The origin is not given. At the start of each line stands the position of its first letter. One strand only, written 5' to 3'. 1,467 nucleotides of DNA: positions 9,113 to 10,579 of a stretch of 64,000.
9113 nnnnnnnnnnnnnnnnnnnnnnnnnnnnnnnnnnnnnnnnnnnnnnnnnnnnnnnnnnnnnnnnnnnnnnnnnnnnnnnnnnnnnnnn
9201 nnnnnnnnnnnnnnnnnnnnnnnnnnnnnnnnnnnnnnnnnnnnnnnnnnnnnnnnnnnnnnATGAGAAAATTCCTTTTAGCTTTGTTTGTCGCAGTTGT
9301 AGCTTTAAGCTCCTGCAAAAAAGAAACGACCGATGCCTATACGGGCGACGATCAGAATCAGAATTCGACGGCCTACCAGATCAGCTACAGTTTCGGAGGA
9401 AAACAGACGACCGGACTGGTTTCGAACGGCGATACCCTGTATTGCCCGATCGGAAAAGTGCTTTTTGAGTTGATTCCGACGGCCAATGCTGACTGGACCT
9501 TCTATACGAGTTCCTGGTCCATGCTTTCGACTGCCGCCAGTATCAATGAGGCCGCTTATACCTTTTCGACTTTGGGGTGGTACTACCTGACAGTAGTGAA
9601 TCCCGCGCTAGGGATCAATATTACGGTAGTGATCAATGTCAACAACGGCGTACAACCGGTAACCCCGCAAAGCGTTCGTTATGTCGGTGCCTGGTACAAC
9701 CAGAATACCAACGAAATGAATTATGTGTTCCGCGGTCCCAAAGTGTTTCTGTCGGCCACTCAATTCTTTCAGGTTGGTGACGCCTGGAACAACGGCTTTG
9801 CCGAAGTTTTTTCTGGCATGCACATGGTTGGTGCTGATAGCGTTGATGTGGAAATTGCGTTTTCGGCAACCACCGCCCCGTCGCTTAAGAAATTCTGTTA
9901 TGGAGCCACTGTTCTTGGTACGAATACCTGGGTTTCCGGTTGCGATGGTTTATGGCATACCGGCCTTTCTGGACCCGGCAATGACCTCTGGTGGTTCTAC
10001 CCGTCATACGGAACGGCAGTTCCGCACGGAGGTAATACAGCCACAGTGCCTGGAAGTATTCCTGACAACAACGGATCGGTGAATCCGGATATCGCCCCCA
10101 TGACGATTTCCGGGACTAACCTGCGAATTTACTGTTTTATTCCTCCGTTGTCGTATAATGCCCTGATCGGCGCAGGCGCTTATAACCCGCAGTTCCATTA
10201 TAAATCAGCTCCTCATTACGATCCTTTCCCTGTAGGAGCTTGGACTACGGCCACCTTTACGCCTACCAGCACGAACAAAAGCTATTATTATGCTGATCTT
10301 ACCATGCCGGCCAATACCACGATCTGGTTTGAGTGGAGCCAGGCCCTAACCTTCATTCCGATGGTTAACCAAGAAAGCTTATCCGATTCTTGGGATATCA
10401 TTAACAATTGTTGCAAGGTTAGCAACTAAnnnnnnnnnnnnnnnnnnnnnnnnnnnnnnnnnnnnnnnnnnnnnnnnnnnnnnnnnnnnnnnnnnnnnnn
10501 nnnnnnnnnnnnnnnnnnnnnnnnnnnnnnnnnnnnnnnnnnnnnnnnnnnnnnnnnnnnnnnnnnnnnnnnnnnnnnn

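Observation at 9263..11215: GC-rich two-gene insert encoding Bacteroidetes-style lipoproteins in an otherwise AT-rich genome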

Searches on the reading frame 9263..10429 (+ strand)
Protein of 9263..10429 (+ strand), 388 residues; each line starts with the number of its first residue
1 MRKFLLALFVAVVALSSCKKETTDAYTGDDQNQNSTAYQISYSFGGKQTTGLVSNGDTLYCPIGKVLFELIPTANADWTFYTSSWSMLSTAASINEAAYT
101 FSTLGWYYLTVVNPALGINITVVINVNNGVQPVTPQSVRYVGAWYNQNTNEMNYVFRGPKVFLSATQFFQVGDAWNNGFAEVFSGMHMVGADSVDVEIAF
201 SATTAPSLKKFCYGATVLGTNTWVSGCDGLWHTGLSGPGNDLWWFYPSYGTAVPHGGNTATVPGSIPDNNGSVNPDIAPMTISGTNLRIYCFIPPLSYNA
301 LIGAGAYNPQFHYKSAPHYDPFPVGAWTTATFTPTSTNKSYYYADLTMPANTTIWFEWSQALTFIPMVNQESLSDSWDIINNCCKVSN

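Call 5: search_protein_families(library=pfam, proteins=[window:9263-10429:+], max_evalue=0.1)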
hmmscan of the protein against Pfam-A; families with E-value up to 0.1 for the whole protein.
window:9263-10429:+ (388 aa): 0 families

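Call 6: search_protein_families(library=ncbifam, proteins=[window:9263-10429:+], max_evalue=1)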
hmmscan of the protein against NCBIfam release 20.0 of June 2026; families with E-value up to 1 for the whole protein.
window:9263-10429:+ (388 aa): 1 family
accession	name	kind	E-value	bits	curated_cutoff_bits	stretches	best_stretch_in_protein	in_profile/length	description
NF050142.1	PG1828_fam_lipo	equivalog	0.04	14.6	50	1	1-26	1-27/59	PG1828 family lipoprotein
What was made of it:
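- There is a weak signal-peptide-only hit to the PG1828 lipoprotein family (E 0.04-0.08, below cut-off; call 6). There is no SBP or other domain match, and no transporter is adjacent (calls 5, 6).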

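Call 7: find_homologous_proteins(query=window:9263-10429:+, max_evalue=0.01)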
Query window:9263-10429:+ (388 aa): 2 proteins with E <= 0.01 among 4756 candidates.
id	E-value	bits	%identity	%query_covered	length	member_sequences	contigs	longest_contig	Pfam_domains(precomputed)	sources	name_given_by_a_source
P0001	1.2e-266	902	100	100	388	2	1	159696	-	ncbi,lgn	-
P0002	1.8e-95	338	48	93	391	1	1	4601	-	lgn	-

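Call 9: find_encoding_contigs(protein=P0002, flank=10000)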
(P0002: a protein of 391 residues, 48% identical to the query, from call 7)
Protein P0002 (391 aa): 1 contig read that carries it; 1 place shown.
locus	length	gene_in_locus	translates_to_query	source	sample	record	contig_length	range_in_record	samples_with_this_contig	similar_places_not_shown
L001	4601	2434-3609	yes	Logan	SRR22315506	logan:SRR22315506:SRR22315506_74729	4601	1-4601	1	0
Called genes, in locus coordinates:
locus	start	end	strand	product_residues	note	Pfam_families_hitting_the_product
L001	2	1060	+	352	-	?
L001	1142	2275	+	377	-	PF09314:DUF1972 (weak), PF13439:Glyco_transf_4, PF13579:Glyco_trans_4_4, PF20706:GT4-conflict (weak), PF00534:Glycos_transf_1, PF13692:Glyco_trans_1_4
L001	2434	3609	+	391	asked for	-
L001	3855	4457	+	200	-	-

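Call 12: find_encoding_contigs(protein=P0001, flank=10000)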
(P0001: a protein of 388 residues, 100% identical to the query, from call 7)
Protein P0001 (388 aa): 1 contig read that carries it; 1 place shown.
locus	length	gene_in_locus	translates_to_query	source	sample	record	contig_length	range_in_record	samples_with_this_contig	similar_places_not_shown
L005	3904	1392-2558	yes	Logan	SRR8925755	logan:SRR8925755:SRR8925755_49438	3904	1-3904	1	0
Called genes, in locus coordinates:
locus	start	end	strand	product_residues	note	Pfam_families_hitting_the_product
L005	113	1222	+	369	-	PF09314:DUF1972 (weak), PF13439:Glyco_transf_4, PF13579:Glyco_trans_4_4, PF20706:GT4-conflict (faint), PF00534:Glycos_transf_1, PF13692:Glyco_trans_1_4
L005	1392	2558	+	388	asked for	-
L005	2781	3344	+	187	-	-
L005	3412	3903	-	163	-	?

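Call 32: predict_structure(alignment_id=A2)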
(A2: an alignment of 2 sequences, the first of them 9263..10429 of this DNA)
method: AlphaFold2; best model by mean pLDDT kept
length: 388 residues; sequences in the alignment: 2
mean_pLDDT: 42.8   pTM: 0.29
mean pLDDT of the five models: 42.8, 41.3, 40.7, 38.5, 30.7
residues with pLDDT >= 90: 0; 70-90: 6; 50-70: 134; < 50: 248
segments of 3 or more residues with pLDDT < 50: 1-37, 82-92, 130-147, 159-194, 203-284, 291-310, 320-324, 334-341, 358-384
pLDDT, mean of each block of 10 residues (from residue 1): 34 36 28 41 53 59 69 56 37 58 62 56 62 39 48 52 35 29 40 50 44 29 26 24 26 27 25 27 49 36 36 59 54 46 59 57 29 26 47
secondary structure, 60 per line:
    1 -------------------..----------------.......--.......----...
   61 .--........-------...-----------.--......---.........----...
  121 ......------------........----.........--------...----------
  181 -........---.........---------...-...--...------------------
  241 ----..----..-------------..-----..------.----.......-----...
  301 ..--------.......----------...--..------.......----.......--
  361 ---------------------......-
elements in order: E38-44 E47-53 E58-61 E64-71 E79-81 E96-101 E105-113 E118-126 E139-146 E151-159 E168-170 E182-189 E193-201 E211-213 E215-217 E220-222 E286-292 H298-302 E311-317 E328-330 E341-347 E352-358 E382-387

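Call 34: search_protein_representatives(alignment_id=A2)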
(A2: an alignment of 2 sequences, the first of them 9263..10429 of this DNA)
Query: 2 sequences, 399 profile positions. Proteins with E-value up to 0.001 (for the whole library): 4; up to 1e-10: 3; up to 1e-30: 3. The best 4 are listed.
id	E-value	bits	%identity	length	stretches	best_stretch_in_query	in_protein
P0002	4.3e-233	789.7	-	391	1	1-399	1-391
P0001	6.0e-230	779.3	-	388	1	1-399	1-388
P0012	1.0e-61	225.4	-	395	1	3-398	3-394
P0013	1.7e-05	40.3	-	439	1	38-397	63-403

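Call 36: find_encoding_contigs(protein=P0012, flank=10000)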
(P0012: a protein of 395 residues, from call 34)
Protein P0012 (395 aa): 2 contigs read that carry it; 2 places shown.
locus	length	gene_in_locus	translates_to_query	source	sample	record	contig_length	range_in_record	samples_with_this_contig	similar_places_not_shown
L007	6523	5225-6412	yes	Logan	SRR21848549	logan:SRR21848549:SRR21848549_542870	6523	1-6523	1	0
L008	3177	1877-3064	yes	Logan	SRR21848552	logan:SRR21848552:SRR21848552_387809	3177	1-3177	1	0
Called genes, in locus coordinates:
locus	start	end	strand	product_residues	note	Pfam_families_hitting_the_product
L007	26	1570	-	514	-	PF00749:tRNA-synt_1c, PF19269:Anticodon_2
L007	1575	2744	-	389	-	PF03808:Glyco_tran_WecG, PF00293:NUDIX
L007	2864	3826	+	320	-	PF01544:CorA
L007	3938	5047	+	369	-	PF09314:DUF1972 (weak), PF13439:Glyco_transf_4, PF13579:Glyco_trans_4_4, PF20706:GT4-conflict (faint), PF00534:Glycos_transf_1, PF13692:Glyco_trans_1_4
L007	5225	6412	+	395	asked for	-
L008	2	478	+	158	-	?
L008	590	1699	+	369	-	PF09314:DUF1972 (weak), PF13439:Glyco_transf_4, PF13579:Glyco_trans_4_4, PF20706:GT4-conflict (faint), PF00534:Glycos_transf_1, PF13692:Glyco_trans_1_4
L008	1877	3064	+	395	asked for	-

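Call 37: find_encoding_contigs(protein=P0013, flank=10000)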
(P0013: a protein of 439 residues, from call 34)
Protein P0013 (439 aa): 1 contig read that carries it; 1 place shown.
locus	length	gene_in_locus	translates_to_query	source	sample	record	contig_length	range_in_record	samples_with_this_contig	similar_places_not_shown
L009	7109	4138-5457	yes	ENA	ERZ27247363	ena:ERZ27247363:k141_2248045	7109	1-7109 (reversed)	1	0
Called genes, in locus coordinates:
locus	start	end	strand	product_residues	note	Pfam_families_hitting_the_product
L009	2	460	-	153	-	?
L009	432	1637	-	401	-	PF03808:Glyco_tran_WecG, PF00293:NUDIX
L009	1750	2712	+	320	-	PF01544:CorA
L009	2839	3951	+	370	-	PF09314:DUF1972, PF13439:Glyco_transf_4, PF13579:Glyco_trans_4_4, PF20706:GT4-conflict (weak), PF00534:Glycos_transf_1, PF13692:Glyco_trans_1_4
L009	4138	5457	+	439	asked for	-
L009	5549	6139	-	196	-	-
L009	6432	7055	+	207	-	-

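Call 60: search_solved_structures(query=A5, max_evalue=1)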
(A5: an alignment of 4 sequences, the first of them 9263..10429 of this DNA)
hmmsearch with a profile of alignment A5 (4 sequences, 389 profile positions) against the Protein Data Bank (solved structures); distinct sequences matched with E-value up to 1: 4.
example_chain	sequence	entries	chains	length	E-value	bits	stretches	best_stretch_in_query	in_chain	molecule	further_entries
2a0a_A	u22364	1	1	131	0.35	12.8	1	146-183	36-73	Der f 13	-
1dos_A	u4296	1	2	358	0.47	12.4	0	170-220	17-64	ALDOLASE CLASS II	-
5gk3_A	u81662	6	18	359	0.68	11.9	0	170-220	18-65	Fructose-bisphosphate aldolase class 2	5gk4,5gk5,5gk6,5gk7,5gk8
1b57_A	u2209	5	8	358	0.75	11.8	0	170-220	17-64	PROTEIN (FRUCTOSE-BISPHOSPHATE ALDOLASE II) | FRUCTOSE-BISPHOSPHATE ALDOLASE II | CLASS II FRUCTOSE-1,6-BISPHOSPHATE ALDOLASE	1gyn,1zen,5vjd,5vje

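Call 62: search_protein_families(library=phrogs, proteins=[window:9263-10429:+], max_evalue=0.1)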
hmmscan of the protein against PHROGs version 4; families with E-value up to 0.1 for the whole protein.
window:9263-10429:+ (388 aa): 0 families

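Call 83: fold_search(model_id=the predicted structure, library=pdb)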
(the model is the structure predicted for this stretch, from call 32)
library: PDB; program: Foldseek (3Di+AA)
matches with E <= 10: 1787; with E <= 0.001: 1
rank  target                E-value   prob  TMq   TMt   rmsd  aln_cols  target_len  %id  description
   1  9dmx_A                4.3e-04  0.54  0.13  0.12  25.9       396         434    9  Crystal structure of shark UrIg2 V-C1-C2-C3 domains (released 2025-07-23)
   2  3c5z_E                1.4e-03  0.85  0.12  0.21  13.4       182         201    6  Crystal structure of mouse MHC class II I-Ab/3K peptide complexed with mouse TCR B3K506 (released 2008-04-29)
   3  3dmk_B                1.7e-03  0.72  0.19  0.13  21.9       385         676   10  Crystal structure of Down Syndrome Cell Adhesion Molecule (DSCAM) isoform 1.30.30, N-terminal eight Ig domains (released 2008-10-07)
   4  4udu_A                1.8e-03  0.80  0.13  0.23  12.6       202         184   13  Crystal structure of staphylococcal enterotoxin E in complex with a T cell receptor (released 2015-06-24)
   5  8fbw_B                2.1e-03  0.84  0.14  0.20  12.9       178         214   13  Crystal structure of SIV-1 V2 antibody NCI05 in complex with a V2 peptide (released 2023-01-18)
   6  6pef_E                2.3e-03  0.84  0.14  0.21  12.4       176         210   12  Vaccine-elicited NHP FP-targeting antibody DF2F-a.01 in complex with HIV fusion peptide (residue 512-519) (released 2020-06-24)
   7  8cif_L                2.9e-03  0.85  0.14  0.20  13.7       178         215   12  Bovine naive ultralong antibody AbD08 collected at 293K (released 2023-05-24)
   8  6qn7_B                3.1e-03  0.89  0.15  0.23  11.7       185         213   11  Structure of bovine anti-RSV hybrid Fab B4HC-B13LC (released 2019-05-29)
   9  3c5z_A                3.3e-03  0.80  0.12  0.21  13.5       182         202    6  Crystal structure of mouse MHC class II I-Ab/3K peptide complexed with mouse TCR B3K506 (released 2008-04-29)
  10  6bj3_D                3.4e-03  0.89  0.14  0.23  12.8       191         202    9  TCR55 in complex with HIV(Pol448-456)/HLA-B35 (released 2018-07-25)
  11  5mes_L                3.4e-03  0.82  0.14  0.22  15.4       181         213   12  MCL1 FAB COMPLEX IN COMPLEX WITH COMPOUND 29 (released 2017-01-18)
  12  8fbw_D                3.4e-03  0.75  0.14  0.19  12.7       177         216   12  Crystal structure of SIV-1 V2 antibody NCI05 in complex with a V2 peptide (released 2023-01-18)
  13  6pef_B                4.3e-03  0.87  0.16  0.25  13.1       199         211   14  Vaccine-elicited NHP FP-targeting antibody DF2F-a.01 in complex with HIV fusion peptide (residue 512-519) (released 2020-06-24)
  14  6px6_D                4.3e-03  0.63  0.12  0.21  12.9       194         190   11  HLA-TCR complex (released 2020-01-15)
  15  4k94_C                5.9e-03  0.69  0.12  0.21  15.2       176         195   15  Crystal structure of KIT D4D5 fragment in complex with anti-Kit antibody Fab19 (released 2013-10-16)
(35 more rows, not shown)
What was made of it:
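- Tried and rejected: Foldseek against PDB on the LipoA model gave TM 0.12-0.19, a generic Ig-like result treated as noise (call 83).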

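Call 89: search_protein_families(library=padloc, proteins=[window:9263-10429:+], max_evalue=0.1)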
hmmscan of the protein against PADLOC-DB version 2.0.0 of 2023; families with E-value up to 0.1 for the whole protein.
window:9263-10429:+ (388 aa): 0 families
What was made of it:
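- Tried and rejected: Domain and family searches for both proteins found nothing: Pfam, NCBIfam, PHROGs and PADLOC (calls 5, 6, 62, 89).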
